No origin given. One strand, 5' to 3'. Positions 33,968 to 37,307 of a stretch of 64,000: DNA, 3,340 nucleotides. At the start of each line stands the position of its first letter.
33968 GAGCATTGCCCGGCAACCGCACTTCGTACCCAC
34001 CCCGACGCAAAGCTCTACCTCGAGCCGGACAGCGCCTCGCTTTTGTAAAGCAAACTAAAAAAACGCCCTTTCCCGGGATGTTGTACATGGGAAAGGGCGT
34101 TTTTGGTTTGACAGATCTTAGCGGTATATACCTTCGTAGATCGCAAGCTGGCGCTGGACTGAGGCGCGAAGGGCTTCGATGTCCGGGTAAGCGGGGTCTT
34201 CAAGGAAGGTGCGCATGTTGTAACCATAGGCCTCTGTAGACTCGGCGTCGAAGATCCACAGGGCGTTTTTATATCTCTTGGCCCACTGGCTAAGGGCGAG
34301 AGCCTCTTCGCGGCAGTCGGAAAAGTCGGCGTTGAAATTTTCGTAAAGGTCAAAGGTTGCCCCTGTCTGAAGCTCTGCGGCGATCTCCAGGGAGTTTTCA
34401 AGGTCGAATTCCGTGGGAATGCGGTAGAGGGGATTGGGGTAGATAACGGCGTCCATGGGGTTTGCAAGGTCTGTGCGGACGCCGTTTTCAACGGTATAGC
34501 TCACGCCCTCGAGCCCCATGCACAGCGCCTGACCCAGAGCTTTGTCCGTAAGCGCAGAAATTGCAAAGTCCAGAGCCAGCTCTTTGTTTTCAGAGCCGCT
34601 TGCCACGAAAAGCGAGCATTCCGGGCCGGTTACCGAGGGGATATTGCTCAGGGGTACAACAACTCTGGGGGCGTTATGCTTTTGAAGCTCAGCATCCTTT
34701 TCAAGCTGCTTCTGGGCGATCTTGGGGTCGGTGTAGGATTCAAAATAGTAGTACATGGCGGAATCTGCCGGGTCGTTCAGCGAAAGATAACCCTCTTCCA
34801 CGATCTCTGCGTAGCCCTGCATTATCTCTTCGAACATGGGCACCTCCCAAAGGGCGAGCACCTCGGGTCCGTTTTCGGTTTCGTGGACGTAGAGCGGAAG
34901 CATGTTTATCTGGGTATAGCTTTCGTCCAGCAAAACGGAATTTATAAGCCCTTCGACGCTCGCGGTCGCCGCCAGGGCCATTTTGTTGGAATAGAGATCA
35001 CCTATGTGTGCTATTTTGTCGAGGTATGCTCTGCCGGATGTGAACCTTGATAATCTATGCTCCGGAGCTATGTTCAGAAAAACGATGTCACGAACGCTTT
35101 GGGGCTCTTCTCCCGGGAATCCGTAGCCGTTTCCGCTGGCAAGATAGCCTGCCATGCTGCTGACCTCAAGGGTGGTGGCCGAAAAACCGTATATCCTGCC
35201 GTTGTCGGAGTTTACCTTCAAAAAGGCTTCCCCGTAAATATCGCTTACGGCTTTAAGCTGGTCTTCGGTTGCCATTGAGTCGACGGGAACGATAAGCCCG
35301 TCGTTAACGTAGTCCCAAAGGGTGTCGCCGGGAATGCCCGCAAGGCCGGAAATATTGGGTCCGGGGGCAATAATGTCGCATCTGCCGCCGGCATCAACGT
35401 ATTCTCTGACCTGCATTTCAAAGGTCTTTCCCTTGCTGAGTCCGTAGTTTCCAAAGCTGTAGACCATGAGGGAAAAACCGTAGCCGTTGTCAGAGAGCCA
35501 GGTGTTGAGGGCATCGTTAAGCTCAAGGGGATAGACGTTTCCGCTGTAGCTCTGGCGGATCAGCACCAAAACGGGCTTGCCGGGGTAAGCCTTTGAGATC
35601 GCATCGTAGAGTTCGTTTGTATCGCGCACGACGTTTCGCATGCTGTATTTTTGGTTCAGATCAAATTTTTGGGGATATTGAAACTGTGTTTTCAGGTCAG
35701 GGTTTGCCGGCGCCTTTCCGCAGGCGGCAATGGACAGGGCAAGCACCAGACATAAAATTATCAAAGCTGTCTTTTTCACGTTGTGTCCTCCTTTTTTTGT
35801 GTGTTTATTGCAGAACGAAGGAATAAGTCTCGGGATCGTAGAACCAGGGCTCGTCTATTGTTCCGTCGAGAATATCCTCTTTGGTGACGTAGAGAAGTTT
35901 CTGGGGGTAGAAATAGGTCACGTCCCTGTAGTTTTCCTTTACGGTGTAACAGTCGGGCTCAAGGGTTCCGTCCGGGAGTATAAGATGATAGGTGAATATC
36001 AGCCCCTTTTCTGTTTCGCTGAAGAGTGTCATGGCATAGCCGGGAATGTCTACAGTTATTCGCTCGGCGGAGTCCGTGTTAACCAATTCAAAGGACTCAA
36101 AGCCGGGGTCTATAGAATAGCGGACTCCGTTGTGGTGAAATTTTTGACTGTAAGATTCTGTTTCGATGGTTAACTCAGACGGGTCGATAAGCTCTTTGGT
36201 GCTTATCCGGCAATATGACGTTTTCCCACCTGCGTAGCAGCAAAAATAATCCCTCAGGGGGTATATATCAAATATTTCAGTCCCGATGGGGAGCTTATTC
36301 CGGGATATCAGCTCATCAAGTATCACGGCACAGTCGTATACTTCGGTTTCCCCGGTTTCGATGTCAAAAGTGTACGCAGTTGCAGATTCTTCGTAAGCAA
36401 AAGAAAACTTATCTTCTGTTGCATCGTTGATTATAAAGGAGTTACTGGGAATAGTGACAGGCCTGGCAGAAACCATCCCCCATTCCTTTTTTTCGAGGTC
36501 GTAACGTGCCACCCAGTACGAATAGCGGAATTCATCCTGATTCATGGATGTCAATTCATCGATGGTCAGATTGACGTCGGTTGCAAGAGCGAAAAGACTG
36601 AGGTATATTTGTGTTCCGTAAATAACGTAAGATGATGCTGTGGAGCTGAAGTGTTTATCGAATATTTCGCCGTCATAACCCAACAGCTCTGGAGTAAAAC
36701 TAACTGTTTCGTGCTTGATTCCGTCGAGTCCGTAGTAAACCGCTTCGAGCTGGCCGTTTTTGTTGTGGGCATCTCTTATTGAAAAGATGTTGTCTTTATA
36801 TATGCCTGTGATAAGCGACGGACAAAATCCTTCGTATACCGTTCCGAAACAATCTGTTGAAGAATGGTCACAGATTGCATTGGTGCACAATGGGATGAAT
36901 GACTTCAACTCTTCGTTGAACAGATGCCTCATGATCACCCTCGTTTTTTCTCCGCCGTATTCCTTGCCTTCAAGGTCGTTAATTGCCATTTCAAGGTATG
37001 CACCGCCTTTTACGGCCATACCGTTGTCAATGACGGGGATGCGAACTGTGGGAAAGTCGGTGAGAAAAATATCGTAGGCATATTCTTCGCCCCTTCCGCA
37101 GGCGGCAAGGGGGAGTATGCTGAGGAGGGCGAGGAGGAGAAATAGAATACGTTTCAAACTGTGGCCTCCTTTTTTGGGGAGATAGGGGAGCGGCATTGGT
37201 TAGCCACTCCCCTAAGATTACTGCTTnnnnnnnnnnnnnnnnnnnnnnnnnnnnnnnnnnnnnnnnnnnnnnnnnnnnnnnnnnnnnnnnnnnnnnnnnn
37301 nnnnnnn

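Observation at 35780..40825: Three tandem lipoprotein paralogs with near-identical ends and divergent cores (cassette-like mosaic family)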

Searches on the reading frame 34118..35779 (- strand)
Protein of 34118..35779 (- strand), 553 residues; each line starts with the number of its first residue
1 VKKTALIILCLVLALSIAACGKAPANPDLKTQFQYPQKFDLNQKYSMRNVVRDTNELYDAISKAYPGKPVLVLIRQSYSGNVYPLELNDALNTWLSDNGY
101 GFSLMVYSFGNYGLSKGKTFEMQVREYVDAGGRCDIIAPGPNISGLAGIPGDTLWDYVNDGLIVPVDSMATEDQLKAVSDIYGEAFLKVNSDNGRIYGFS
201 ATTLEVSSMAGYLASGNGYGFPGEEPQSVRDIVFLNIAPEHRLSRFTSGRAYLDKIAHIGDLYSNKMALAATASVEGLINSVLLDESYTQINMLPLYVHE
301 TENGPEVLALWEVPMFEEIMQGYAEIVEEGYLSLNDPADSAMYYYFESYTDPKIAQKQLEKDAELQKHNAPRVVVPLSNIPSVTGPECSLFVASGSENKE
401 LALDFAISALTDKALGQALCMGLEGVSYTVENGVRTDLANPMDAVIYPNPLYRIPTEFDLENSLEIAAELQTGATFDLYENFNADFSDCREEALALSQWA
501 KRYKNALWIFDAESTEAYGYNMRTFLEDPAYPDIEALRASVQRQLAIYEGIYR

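Call 5: search_protein_families(library=pfam, proteins=[window:34118-35779:-], max_evalue=1)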
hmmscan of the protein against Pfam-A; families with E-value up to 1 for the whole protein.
window:34118-35779:- (553 aa): 0 families

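Call 6: search_protein_families(library=ncbifam, proteins=[window:34118-35779:-], max_evalue=1)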
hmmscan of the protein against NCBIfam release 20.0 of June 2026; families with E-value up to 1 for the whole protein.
window:34118-35779:- (553 aa): 2 families
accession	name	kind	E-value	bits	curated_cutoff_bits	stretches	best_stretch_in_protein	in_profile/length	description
NF052321.1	LP_Lmo2079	subfamily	0.039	13.3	150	1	1-49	1-52/354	Lmo2079 family surface lipoprotein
NF047847.2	SS_mature_LptM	equivalog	0.058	13.5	27.7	1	1-21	1-21/31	LPS translocon maturation chaperone LptM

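Call 54: search_solved_structures(query=window:34118-35779:-, max_evalue=1)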
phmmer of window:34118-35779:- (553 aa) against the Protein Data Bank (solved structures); distinct sequences matched with E-value up to 1: 0.

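Call 56: find_homologous_proteins(query=window:34118-35779:-)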
Query window:34118-35779:- (553 aa): 6 proteins with E <= 0.001 among 8000 candidates.
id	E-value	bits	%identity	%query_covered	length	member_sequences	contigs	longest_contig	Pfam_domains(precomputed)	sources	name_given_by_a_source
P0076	0.0e+0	1252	100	100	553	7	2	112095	-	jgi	-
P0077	1.8e-209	715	64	90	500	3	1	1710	-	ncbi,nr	ncbi:MAG: hypothetical protein II350_09840, partial [Clostridia bacterium]|nr:hypothetical protein [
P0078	1.0e-149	518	68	60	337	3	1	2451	-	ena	-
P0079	2.3e-89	319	35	98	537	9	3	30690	-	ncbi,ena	-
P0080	5.3e-81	291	36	94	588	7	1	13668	-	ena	-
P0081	3.0e-63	233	44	50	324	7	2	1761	-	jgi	-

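Call 57: find_encoding_contigs(protein=P0079, flank=10000, max_places=3)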
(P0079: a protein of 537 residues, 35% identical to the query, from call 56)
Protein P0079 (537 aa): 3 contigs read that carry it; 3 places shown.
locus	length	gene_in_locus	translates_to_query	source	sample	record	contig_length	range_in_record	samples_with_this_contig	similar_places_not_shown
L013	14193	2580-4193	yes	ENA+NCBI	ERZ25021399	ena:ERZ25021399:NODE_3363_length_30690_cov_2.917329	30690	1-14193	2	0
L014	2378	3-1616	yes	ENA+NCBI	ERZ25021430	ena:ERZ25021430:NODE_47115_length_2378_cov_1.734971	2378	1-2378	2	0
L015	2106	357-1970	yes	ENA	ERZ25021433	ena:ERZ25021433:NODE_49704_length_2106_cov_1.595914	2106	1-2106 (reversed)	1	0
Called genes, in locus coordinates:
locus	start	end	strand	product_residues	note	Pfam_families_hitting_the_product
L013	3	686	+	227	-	?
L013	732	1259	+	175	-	-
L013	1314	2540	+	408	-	-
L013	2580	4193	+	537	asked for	-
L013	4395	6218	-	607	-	PF13207:AAA_17 (faint), PF06068:TIP49 (faint), PF00004:AAA, PF07728:AAA_5 (weak), PF17862:AAA_lid_3, PF01434:Peptidase_M41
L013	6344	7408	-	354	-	PF00672:HAMP, PF00512:HisKA, PF02518:HATPase_c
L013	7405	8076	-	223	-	PF00072:Response_reg, PF00486:Trans_reg_C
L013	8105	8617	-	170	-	-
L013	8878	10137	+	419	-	PF13439:Glyco_transf_4, PF13579:Glyco_trans_4_4, PF20706:GT4-conflict (weak), PF00534:Glycos_transf_1, PF13692:Glyco_trans_1_4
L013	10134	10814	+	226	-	PF09335:VTT_dom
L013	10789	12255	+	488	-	PF13396:PLDc_N (weak), PF13091:PLDc_2, PF00614:PLDc (weak), PF13091:PLDc_2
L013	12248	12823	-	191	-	PF13302:Acetyltransf_3, PF00583:Acetyltransf_1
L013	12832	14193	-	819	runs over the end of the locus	PF01074:Glyco_hydro_38N, PF09261:Alpha-mann_mid, PF07748:Glyco_hydro_38C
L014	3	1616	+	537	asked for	?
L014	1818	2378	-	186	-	?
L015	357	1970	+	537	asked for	-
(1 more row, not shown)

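Call 58: find_encoding_contigs(protein=P0080, flank=10000, max_places=3)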
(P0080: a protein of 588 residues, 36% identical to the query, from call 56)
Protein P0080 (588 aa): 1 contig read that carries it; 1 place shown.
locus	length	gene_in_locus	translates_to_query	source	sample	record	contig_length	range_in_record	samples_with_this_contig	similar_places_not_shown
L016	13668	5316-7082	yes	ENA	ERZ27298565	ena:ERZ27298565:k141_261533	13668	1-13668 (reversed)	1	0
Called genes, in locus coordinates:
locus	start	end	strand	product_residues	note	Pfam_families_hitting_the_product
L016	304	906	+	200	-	-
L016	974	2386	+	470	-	-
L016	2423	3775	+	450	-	-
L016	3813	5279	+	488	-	-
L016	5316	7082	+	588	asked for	-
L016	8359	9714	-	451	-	PF00246:Peptidase_M14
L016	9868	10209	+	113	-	PF01022:HTH_5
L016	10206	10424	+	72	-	PF00403:HMA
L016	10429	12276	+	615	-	PF00122:E1-E2_ATPase, PF00702:Hydrolase, PF08282:Hydrolase_3 (faint)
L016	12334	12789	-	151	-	-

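Call 71: predict_structure(alignment_id=A6)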
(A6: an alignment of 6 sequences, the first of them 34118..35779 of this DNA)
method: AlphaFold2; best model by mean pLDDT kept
length: 553 residues; sequences in the alignment: 6
mean_pLDDT: 40.5   pTM: 0.33
mean pLDDT of the five models: 40.5, 37.2, 37.1, 36.8, 36.0
residues with pLDDT >= 90: 0; 70-90: 25; 50-70: 104; < 50: 424
segments of 3 or more residues with pLDDT < 50: 1-5, 9-124, 126-133, 139-155, 200-352, 364-389, 412-484, 504-520, 551-553
pLDDT, mean of each block of 10 residues (from residue 1): 49 37 25 27 29 36 33 25 33 44 40 36 47 49 29 48 69 74 53 61 29 32 29 33 38 40 30 28 26 27 28 35 41 32 34 52 45 43 34 63 64 44 28 28 23 27 32 28 53 58 47 46 53 69 64 44
secondary structure, 60 per line:
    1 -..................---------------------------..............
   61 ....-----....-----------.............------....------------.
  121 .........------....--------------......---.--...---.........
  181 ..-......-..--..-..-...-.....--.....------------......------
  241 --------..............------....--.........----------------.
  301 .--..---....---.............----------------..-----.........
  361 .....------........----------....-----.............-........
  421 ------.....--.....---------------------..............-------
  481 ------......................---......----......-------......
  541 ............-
elements in order: H2-19 H47-64 E70-73 H85-97 E104-107 H120-129 E136-139 H154-159 H172-182 H184-189 H205-209 E212-216 H229-234 H249-262 H269-272 H275-283 E309-312 H316-328 H352-365 E372-376 E390-393 H399-411 H413-420 E427-431 E434-438 H460-473 H487-508 H512-517 H522-527 H535-552

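Call 72: search_solved_structures(query=A6, max_evalue=10)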
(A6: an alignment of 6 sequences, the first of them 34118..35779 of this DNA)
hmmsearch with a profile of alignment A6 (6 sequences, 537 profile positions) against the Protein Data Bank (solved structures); distinct sequences matched with E-value up to 10: 3.
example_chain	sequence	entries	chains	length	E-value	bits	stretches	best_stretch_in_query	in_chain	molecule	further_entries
5suo_A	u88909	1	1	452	0.0028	19.7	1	279-427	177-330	Extracellular solute-binding protein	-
5mlt_A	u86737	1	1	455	0.0028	19.7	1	279-427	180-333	ABC transporter, substrate-binding protein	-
5swa_A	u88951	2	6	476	0.0032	19.5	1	279-427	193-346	Extracellular solute-binding protein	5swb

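Call 73: search_protein_families(library=pfam, alignment_id=A6, max_evalue=1)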
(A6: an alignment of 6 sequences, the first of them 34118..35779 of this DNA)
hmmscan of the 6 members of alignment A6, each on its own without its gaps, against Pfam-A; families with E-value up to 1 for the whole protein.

A. member 1, window:34118-35779:- (553 aa): 0 families

B. families by the number of members that match (of 6 scanned): 3 families
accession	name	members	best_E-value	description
PF13627.12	LptM_cons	2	0.21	LPS-assembly lipoprotein LptM, conserved region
PF08484.17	Methyltransf_14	1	0.086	C-methyltransferase C-terminal domain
PF07892.16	DUF1667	1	0.086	Protein of unknown function (DUF1667)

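Call 84: search_protein_families(library=padloc, proteins=[window:34118-35779:-], max_evalue=0.1)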
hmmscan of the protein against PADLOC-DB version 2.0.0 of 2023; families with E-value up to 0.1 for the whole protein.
window:34118-35779:- (553 aa): 0 families

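Call 85: search_protein_families(library=phrogs, proteins=[window:34118-35779:-], max_evalue=0.1)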
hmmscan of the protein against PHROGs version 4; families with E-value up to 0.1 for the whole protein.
window:34118-35779:- (553 aa): 0 families

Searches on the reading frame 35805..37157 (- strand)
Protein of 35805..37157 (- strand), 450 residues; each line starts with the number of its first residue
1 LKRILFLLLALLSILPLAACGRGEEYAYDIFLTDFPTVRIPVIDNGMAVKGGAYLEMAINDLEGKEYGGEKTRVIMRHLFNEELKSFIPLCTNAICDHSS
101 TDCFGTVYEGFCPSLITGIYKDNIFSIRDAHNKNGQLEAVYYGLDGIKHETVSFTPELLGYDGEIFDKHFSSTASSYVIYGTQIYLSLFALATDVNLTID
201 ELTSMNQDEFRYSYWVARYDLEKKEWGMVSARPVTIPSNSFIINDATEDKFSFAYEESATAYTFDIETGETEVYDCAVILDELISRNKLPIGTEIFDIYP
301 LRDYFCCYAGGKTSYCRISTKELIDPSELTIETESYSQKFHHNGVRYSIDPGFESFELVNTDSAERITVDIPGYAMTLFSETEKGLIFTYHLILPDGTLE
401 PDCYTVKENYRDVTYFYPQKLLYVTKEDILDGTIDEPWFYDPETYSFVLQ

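Call 5: search_protein_families(library=pfam, proteins=[window:35805-37157:-], max_evalue=1)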
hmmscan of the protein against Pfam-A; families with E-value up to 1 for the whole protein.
window:35805-37157:- (450 aa): 0 families

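Call 6: search_protein_families(library=ncbifam, proteins=[window:35805-37157:-], max_evalue=1)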
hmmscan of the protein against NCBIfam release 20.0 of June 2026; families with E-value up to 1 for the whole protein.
window:35805-37157:- (450 aa): 2 families
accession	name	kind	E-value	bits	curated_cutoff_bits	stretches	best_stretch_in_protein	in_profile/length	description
NF047847.2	SS_mature_LptM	equivalog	0.0059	16.7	27.7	1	1-22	1-22/31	LPS translocon maturation chaperone LptM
NF047408.1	SA0632_fam_LP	equivalog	0.15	11.7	70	1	1-25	1-23/68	SA0632 family lipoprotein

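Call 84: search_protein_families(library=padloc, proteins=[window:35805-37157:-], max_evalue=0.1)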
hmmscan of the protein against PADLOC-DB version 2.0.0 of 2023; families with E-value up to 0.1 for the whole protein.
window:35805-37157:- (450 aa): 0 families

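Call 85: search_protein_families(library=phrogs, proteins=[window:35805-37157:-], max_evalue=0.1)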
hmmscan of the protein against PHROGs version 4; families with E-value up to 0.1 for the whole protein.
window:35805-37157:- (450 aa): 0 families
